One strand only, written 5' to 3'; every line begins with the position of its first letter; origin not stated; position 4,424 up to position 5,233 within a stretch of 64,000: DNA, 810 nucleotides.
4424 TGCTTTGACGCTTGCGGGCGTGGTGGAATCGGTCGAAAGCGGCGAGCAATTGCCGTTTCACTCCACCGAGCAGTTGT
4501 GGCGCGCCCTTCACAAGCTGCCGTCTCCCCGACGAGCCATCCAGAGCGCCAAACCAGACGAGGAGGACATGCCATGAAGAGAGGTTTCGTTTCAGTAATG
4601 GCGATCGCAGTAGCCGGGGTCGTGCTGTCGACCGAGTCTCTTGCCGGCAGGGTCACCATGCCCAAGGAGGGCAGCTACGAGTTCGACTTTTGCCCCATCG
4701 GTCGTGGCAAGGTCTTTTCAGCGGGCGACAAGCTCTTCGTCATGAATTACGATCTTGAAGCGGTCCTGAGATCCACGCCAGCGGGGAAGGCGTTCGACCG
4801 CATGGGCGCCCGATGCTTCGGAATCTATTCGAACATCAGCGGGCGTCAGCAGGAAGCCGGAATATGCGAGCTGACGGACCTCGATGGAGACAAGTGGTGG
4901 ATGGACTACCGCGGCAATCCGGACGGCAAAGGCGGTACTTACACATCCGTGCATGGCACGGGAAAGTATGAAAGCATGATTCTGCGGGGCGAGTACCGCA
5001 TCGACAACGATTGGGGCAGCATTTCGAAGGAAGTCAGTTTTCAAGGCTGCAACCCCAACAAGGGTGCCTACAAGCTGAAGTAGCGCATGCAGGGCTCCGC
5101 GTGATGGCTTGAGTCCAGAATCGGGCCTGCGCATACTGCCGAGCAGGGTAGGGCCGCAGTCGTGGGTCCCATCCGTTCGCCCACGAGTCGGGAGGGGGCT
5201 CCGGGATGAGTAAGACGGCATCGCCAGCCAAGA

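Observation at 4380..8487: Low-G+C three-gene locus: coupled 65-aa ORF, secreted 4-Cys protein and a STAND-BTAD regulator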

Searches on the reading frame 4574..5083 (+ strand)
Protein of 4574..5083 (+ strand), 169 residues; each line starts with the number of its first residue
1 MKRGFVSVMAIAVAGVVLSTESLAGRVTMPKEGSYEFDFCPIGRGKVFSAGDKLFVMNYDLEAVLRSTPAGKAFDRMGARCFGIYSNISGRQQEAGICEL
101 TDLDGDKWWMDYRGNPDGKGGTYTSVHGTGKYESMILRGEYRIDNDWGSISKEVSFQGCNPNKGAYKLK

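Call 5: search_protein_families(library=pfam, proteins=[window:4574-5083:+], max_evalue=0.01)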
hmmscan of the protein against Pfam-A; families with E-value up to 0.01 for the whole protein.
window:4574-5083:+ (169 aa): 0 families

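Call 6: search_protein_families(library=ncbifam, proteins=[window:4574-5083:+], max_evalue=0.01)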
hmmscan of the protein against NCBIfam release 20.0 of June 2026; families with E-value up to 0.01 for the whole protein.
window:4574-5083:+ (169 aa): 0 families
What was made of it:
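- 4574..5083 (+): Exported 169-aa beta-barrel protein, the 'cargo'. It has a Sec-type signal peptide of about 25 residues and four conserved Cys. Motifs are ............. and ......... It is translationally coupled to the small gene (ATGA); its RBS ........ at 4560-4567 lies inside the tail codons of the small gene. There is no Pfam or NCBIfam match (calls 5, 6).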

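Call 7: find_homologous_proteins(query=window:4574-5083:+)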
Query window:4574-5083:+ (169 aa): 115 proteins with E <= 0.001 among 168 candidates.
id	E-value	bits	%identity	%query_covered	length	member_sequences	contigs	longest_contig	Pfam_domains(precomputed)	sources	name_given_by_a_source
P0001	1.8e-111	388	100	100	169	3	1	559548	-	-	-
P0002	2.1e-93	329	87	88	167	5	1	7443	-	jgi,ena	-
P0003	6.7e-93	327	89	86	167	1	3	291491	-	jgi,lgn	jgi:hypothetical protein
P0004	1.3e-91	323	82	97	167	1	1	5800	-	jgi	jgi:hypothetical protein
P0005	3.4e-90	318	82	96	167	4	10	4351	-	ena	-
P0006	3.8e-89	315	85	88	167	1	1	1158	-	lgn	-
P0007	8.5e-89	314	78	100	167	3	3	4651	-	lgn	-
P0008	1.1e-87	310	84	86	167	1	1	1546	-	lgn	-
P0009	2.5e-86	306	78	100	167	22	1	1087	-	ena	-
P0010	5.4e-86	305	76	96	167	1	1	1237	-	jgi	jgi:hypothetical protein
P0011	6.1e-86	305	76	100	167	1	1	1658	-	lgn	-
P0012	3.5e-85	302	80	96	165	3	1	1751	-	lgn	-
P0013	5.4e-85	301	76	100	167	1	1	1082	-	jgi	jgi:hypothetical protein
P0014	5.9e-85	301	73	100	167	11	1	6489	-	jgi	jgi:hypothetical protein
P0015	1.5e-84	300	75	100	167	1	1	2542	-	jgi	jgi:hypothetical protein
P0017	9.3e-84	297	73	100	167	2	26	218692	-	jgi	jgi:hypothetical protein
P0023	2.3e-78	280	75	91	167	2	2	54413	-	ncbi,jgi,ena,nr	ncbi:MAG TPA: hypothetical protein VN664_13255 [Burkholderiales bacterium]|jgi:hypothetical protein|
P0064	2.2e-69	251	62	97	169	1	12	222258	-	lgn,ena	-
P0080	2.4e-61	224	59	96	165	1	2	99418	-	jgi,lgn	jgi:hypothetical protein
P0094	2.0e-53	199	52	98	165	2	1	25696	-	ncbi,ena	-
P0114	9.4e-17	79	35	83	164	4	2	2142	-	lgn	-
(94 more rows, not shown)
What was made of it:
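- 4574..5083 (+): 115 homologues, all labelled hypothetical, mostly 165-169 aa (call 7).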

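Call 10: find_encoding_contigs(protein=P0017, flank=8000, max_places=2)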
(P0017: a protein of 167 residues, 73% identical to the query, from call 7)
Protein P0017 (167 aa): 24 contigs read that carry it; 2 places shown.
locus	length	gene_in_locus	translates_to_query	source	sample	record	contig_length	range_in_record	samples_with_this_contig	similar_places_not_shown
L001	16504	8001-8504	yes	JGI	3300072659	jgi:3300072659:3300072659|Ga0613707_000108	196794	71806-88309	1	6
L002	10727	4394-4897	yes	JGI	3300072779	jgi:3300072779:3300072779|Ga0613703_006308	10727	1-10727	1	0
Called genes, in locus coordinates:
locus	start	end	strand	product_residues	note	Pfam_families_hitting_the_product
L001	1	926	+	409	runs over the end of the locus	PF13433:Peripla_BP_5, PF13458:Peripla_BP_6, PF01094:ANF_receptor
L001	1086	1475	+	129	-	PF02627:CMD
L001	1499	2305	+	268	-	PF00753:Lactamase_B, PF12706:Lactamase_B_2 (weak)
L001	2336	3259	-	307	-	PF00126:HTH_1, PF03466:LysR_substrate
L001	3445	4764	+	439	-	PF01547:SBP_bac_1, PF13416:SBP_bac_8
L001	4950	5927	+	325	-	PF13280:WYL, PF25583:WCX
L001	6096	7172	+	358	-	-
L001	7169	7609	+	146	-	-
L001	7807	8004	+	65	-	-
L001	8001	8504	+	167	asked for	-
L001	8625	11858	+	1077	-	PF13191:AAA_16 (weak), PF25873:WHD_MalT, PF03704:BTAD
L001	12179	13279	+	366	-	PF03480:DctP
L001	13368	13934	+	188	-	PF04290:DctQ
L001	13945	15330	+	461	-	PF06808:DctM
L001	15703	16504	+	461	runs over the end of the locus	PF06808:DctM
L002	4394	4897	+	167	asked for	-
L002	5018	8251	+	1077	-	PF13191:AAA_16 (weak), PF25873:WHD_MalT, PF03704:BTAD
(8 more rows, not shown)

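Call 11: find_encoding_contigs(protein=P0064, flank=8000, max_places=2)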
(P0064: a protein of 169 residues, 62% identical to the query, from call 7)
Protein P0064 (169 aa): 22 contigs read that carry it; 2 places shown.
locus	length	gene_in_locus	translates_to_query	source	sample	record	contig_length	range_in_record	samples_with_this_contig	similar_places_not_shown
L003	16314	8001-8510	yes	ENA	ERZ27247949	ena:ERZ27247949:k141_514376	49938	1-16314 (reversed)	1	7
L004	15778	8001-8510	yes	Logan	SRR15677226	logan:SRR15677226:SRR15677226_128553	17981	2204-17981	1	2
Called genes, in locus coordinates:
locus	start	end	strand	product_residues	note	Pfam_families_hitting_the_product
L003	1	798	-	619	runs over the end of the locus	PF13676:TIR_2, PF00042:Globin (faint), PF00069:Pkinase, PF07714:PK_Tyr_Ser-Thr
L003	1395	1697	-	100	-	PF13191:AAA_16 (weak)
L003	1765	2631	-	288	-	PF01797:Y1_Tnp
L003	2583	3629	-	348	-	PF13391:HNH_2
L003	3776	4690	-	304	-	PF13391:HNH_2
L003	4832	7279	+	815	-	PF13191:AAA_16 (faint), PF13401:AAA_22 (faint), PF13604:AAA_30 (weak), PF09848:SLFN-g3_helicase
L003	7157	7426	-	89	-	-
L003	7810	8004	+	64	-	-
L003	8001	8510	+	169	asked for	-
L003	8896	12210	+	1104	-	PF13191:AAA_16, PF24883:NPHP3_N (faint), PF25873:WHD_MalT, PF00486:Trans_reg_C (weak), PF03704:BTAD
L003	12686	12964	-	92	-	-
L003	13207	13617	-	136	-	PF01850:PIN (weak), PF13470:PIN_3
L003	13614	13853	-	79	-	-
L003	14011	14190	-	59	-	-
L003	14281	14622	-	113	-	PF01934:HepT-like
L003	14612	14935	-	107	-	PF01909:NTP_transf_2, PF18765:Polbeta (weak)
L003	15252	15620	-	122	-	PF05016:ParE_toxin (weak)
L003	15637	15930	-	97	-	PF02604:PhdYeFM_antitox (weak)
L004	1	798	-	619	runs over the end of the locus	PF13676:TIR_2, PF00042:Globin (faint), PF00069:Pkinase, PF07714:PK_Tyr_Ser-Thr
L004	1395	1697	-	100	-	PF13191:AAA_16 (weak)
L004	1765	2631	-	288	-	PF01797:Y1_Tnp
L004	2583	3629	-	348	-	PF13391:HNH_2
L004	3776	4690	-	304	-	PF13391:HNH_2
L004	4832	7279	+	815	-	PF13191:AAA_16 (faint), PF13401:AAA_22 (faint), PF13604:AAA_30 (weak), PF09848:SLFN-g3_helicase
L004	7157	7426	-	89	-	-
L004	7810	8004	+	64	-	-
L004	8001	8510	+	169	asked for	-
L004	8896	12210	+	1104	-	PF13191:AAA_16, PF24883:NPHP3_N (faint), PF25873:WHD_MalT, PF00486:Trans_reg_C (weak), PF03704:BTAD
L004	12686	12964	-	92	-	-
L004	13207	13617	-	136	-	PF01850:PIN (weak), PF13470:PIN_3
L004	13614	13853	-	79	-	-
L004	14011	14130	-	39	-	-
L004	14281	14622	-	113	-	PF01934:HepT-like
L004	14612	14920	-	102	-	PF01909:NTP_transf_2, PF18765:Polbeta (weak)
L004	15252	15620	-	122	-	PF05016:ParE_toxin (weak)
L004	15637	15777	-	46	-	?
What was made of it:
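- One homologous cassette (L003/L004) sits among TIR, HNH, SLFN-like helicase, PIN, HepT/MNT and ParE genes (call 11).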

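Call 12: find_encoding_contigs(protein=P0080, flank=8000, max_places=2)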
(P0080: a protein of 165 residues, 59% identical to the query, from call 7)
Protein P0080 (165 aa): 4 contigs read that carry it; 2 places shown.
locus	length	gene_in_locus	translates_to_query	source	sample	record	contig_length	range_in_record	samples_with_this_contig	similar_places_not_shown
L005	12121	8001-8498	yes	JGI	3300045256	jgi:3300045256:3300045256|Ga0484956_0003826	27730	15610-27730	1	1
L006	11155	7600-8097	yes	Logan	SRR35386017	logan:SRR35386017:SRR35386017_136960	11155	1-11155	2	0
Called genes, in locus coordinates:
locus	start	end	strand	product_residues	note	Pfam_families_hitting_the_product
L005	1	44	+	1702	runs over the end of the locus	PF00082:Peptidase_S8, PF01471:PG_binding_1, PF09374:PG_binding_3 (faint), PF00691:OmpA (weak), PF00264:Tyrosinase, PF12142:PPO1_DWL (faint), PF25271:DUF7868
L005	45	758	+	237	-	-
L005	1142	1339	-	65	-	-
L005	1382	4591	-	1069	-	PF13191:AAA_16 (weak), PF25873:WHD_MalT, PF03704:BTAD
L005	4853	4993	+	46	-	-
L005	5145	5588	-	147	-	PF07452:CHRD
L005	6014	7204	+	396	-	PF13191:AAA_16, PF20703:nSTAND1 (weak), PF13401:AAA_22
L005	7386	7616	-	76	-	-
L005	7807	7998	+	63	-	-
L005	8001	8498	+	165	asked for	-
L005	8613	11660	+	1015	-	PF13191:AAA_16 (weak), PF25873:WHD_MalT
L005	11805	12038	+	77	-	-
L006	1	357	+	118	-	?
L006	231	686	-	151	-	-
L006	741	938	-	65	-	-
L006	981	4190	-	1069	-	PF13191:AAA_16 (weak), PF25873:WHD_MalT, PF03704:BTAD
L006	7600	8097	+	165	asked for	-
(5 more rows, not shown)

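Call 18: search_protein_families(library=padloc, proteins=[window:4574-5083:+], max_evalue=0.01)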
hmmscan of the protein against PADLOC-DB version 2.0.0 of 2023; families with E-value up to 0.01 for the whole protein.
window:4574-5083:+ (169 aa): 0 families

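Call 24: find_encoding_contigs(protein=P0023, flank=8000, max_places=2)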
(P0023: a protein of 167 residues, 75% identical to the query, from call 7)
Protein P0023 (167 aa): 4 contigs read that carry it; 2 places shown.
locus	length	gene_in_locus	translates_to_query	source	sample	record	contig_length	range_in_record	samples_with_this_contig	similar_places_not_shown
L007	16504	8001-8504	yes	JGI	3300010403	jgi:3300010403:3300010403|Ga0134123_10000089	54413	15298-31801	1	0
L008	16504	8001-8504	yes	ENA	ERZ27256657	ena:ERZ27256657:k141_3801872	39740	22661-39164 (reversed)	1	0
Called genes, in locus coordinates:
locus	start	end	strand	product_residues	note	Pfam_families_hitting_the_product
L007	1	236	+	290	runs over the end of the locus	PF02653:BPD_transp_2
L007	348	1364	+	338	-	PF02653:BPD_transp_2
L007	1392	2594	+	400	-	PF13433:Peripla_BP_5 (weak), PF13458:Peripla_BP_6, PF01094:ANF_receptor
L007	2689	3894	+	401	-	PF13458:Peripla_BP_6, PF01094:ANF_receptor (weak)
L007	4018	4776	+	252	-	PF00106:adh_short, PF08659:KR, PF13561:adh_short_C2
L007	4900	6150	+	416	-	PF00070:Pyr_redox (faint), PF00890:FAD_binding_2 (faint), PF01266:DAO, PF02558:ApbA (weak), PF03486:HI0933_like (faint), PF07992:Pyr_redox_2 (faint), PF13450:NAD_binding_8 (weak)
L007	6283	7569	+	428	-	PF00815:Histidinol_dh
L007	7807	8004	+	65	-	-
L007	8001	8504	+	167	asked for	-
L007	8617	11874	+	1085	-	PF13191:AAA_16 (weak), PF24883:NPHP3_N (weak), PF25873:WHD_MalT, PF13424:TPR_12 (faint), PF03704:BTAD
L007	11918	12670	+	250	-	PF00106:adh_short, PF01370:Epimerase, PF08659:KR, PF13561:adh_short_C2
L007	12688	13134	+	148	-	PF01592:NifU_N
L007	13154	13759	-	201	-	-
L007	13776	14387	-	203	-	PF01243:PNPOx_N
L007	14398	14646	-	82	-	-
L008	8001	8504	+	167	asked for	-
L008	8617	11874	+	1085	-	PF13191:AAA_16 (weak), PF24883:NPHP3_N (weak), PF25873:WHD_MalT, PF13424:TPR_12 (faint), PF03704:BTAD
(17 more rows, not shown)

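Call 25: find_encoding_contigs(protein=P0094, flank=8000, max_places=2)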
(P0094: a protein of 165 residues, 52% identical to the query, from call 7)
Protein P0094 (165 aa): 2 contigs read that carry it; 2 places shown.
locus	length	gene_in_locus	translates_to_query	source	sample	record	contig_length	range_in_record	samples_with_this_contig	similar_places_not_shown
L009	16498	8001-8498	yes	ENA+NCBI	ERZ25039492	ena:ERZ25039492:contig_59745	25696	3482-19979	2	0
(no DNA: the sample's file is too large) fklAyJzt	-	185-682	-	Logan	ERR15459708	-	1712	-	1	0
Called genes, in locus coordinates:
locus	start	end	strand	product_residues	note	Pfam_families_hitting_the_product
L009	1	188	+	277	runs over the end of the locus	PF02798:GST_N, PF13409:GST_N_2, PF13417:GST_N_3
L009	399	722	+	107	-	-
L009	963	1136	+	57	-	-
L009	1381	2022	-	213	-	PF10881:DUF2726 (weak)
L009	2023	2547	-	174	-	-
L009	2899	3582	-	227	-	PF03737:RraA-like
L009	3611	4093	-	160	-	PF00254:FKBP_C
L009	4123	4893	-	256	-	PF04339:FemAB_like, PF13480:Acetyltransf_6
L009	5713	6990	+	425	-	PF00795:CN_hydrolase, PF02540:NAD_synthase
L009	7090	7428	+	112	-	PF00543:P-II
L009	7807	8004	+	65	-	-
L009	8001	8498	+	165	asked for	-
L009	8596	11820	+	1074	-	PF14559:TPR_19 (faint), PF25873:WHD_MalT, PF03704:BTAD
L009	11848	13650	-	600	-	PF07992:Pyr_redox_2, PF13738:Pyr_redox_3, PF00070:Pyr_redox, PF01713:Smr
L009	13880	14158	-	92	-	-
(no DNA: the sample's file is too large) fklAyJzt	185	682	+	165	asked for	-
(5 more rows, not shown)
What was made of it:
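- All other contexts are ordinary metabolic or transport genes (calls 10, 24, 25).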

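Call 26: find_encoding_contigs(protein=P0114, flank=8000, max_places=2)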
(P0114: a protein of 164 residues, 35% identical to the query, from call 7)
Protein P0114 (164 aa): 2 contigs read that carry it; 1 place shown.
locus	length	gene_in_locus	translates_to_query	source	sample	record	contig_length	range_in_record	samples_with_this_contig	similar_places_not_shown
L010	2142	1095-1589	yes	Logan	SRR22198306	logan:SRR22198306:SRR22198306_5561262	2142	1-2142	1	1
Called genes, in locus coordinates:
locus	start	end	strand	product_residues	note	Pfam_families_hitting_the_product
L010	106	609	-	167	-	PF04307:YdjM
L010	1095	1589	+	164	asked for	-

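Call 32: predict_structure(alignment_id=A1)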
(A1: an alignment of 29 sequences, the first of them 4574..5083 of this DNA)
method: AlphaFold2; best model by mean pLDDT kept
length: 169 residues; sequences in the alignment: 29
mean_pLDDT: 84.4   pTM: 0.74
mean pLDDT of the five models: 84.4, 84.2, 84.1, 83.6, 83.2
residues with pLDDT >= 90: 100; 70-90: 32; 50-70: 30; < 50: 7
segments of 3 or more residues with pLDDT < 50: 1-3, 21-23
pLDDT, mean of each block of 10 residues (from residue 1): 51 54 57 95 89 89 94 93 93 96 96 93 97 95 71 79 94
secondary structure, 60 per line:
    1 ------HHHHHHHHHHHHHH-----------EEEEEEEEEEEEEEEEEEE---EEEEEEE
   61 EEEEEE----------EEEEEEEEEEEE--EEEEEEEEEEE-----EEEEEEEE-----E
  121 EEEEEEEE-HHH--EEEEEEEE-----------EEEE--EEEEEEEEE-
elements in order: H7-20 E32-50 E54-66 E77-88 E91-101 E107-114 E120-128 E135-142 E154-157 E160-168
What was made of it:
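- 4574..5083 (+): AlphaFold2 pLDDT is 84 and the model is an all-beta barrel (call 32).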

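Call 35: fold_search(model_id=the predicted structure, library=pdb)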
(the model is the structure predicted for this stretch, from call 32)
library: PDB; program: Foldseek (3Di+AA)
matches with E <= 10: 896; with E <= 0.001: 4
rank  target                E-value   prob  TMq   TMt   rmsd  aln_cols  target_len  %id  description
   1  6ooc_B                5.0e-04  1.00  0.48  0.47   7.5       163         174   12  Structure of the pterocarpan synthase dirigent protein GePTS1 (released 2020-04-29)
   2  6ooc_F                6.8e-04  1.00  0.49  0.48   6.6       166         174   12  Structure of the pterocarpan synthase dirigent protein GePTS1 (released 2020-04-29)
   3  6ooc_C                7.9e-04  1.00  0.49  0.50   6.4       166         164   12  Structure of the pterocarpan synthase dirigent protein GePTS1 (released 2020-04-29)
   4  6ooc_A                9.6e-04  1.00  0.48  0.50   6.5       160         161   13  Structure of the pterocarpan synthase dirigent protein GePTS1 (released 2020-04-29)
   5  7x81_B                1.1e-03  1.00  0.49  0.57   5.9       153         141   10  The crystal structure of PloI4-C16M/D46A/I137V in complex with exo-2+2 adduct (released 2023-02-08)
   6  8th2_C                1.7e-03  1.00  0.48  0.47   6.6       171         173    9  Structure of the isoflavene-forming dirigent protein PsPTS2 (released 2024-01-31)
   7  6ooc_D                2.4e-03  1.00  0.48  0.49   5.5       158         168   13  Structure of the pterocarpan synthase dirigent protein GePTS1 (released 2020-04-29)
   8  6ood                  2.9e-03  1.00  0.48  0.51   5.6       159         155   14  Structure of the pterocarpan synthase dirigent protein PsPTS1 (released 2020-04-29)
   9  8th2_A                3.0e-03  1.00  0.45  0.46   6.5       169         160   11  Structure of the isoflavene-forming dirigent protein PsPTS2 (released 2024-01-31)
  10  7x80_A                3.9e-03  1.00  0.47  0.52   5.9       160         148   12  The crystal structure of PloI4-C16M/D46A/I137V (released 2023-02-08)
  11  8th2_B                5.3e-03  1.00  0.46  0.47   6.2       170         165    9  Structure of the isoflavene-forming dirigent protein PsPTS2 (released 2024-01-31)
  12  8th2_F                5.3e-03  1.00  0.43  0.45   7.7       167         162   10  Structure of the isoflavene-forming dirigent protein PsPTS2 (released 2024-01-31)
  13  4rev_A                5.6e-03  1.00  0.40  0.49   6.8       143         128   10  Structure of the dirigent protein DRR206 (released 2014-11-26)
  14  7x80_B                7.9e-03  1.00  0.48  0.55   6.1       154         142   12  The crystal structure of PloI4-C16M/D46A/I137V (released 2023-02-08)
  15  7x7z_B                8.7e-03  1.00  0.47  0.52   6.2       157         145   11  The crystal structure of 2+2/4+2 cyclase PloI4 (released 2023-02-08)
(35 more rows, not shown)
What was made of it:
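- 4574..5083 (+): The best Foldseek PDB matches are plant dirigent proteins (6ooc, E=5e-4, probability 1.0, TM about 0.5), then PloI4, AbyU and AbmU cyclases, DUF3237 and DUF3224 (call 35).
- The structural neighbours of the barrel include the AbyU, AbmU and PloI4 cyclases and dirigent proteins (call 35).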

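Call 45: search_dna_similar(query=window:4574-5083:+, collection=plasmids, mode=protein, max_evalue=0.01, max_rows=20)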
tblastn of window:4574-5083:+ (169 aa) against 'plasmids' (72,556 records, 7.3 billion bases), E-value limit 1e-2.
No match.
